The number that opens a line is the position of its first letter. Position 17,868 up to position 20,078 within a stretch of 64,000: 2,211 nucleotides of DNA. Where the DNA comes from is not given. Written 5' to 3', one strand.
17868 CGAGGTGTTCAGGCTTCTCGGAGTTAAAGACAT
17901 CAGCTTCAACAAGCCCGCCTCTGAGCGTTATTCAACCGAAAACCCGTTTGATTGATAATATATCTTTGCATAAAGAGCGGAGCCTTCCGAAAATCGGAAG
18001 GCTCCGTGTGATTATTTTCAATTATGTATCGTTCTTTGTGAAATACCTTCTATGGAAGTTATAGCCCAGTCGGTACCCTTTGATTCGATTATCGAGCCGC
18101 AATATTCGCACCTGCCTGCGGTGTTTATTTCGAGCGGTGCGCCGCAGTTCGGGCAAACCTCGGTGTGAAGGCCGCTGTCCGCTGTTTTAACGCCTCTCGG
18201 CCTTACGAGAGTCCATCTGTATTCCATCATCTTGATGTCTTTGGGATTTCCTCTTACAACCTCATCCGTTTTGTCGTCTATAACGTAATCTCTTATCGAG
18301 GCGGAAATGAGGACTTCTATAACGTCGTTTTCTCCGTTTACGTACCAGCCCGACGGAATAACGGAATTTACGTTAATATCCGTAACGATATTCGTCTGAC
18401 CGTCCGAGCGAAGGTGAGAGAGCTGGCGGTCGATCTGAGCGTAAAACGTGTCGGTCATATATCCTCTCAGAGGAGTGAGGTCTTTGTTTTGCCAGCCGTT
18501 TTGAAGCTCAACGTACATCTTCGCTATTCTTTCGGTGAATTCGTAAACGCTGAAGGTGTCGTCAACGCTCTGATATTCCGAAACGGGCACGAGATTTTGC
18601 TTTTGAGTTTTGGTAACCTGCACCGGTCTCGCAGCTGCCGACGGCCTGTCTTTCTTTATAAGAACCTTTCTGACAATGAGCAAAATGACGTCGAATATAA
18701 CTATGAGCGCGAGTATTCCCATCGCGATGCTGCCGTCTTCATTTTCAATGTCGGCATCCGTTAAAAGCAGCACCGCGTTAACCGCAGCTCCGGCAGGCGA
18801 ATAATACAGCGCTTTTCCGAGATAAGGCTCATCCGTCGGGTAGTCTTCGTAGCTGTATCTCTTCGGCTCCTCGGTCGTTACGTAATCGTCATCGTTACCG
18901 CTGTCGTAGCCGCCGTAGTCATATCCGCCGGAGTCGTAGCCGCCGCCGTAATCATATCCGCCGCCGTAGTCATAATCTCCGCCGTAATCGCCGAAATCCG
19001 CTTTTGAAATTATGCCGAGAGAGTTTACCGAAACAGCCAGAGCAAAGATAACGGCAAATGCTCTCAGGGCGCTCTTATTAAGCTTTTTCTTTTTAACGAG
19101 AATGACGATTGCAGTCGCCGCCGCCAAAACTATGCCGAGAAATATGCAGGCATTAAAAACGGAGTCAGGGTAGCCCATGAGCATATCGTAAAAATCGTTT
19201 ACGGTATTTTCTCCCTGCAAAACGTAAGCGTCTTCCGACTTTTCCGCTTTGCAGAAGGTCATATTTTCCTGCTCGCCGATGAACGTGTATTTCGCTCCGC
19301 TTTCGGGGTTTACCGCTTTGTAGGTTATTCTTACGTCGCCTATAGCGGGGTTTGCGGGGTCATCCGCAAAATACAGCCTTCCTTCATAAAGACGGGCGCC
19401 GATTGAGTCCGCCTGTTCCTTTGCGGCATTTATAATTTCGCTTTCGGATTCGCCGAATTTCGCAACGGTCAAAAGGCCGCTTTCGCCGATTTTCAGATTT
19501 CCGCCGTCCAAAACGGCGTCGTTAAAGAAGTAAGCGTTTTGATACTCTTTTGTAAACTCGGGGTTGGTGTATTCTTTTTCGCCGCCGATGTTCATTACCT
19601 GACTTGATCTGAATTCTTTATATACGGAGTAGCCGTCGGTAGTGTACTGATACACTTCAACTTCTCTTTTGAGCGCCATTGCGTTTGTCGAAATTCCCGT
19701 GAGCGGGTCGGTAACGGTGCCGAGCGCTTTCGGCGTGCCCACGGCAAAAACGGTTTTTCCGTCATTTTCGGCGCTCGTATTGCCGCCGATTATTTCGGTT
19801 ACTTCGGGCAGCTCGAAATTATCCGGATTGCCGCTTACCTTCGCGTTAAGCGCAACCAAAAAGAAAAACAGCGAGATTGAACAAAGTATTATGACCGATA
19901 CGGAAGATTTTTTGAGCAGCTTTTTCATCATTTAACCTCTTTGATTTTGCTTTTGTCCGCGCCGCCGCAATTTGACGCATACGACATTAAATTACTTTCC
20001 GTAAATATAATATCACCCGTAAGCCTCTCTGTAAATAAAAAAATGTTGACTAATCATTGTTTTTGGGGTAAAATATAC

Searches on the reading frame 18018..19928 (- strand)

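Call 62: search_protein_families(library=pfam, proteins=[window:18018-19928:-], max_evalue=0.001)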
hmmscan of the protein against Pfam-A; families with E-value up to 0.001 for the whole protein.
window:18018-19928:- (636 aa): 2 families
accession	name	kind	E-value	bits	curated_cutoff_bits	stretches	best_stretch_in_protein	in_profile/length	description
PF04280.21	Tim44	-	2.5e-22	80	29.6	1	451-580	7-133/147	Tim44-like domain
PF07787.17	TMEM43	-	5.6e-09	36.2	23.3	1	100-243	26-170/250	Transmembrane protein 43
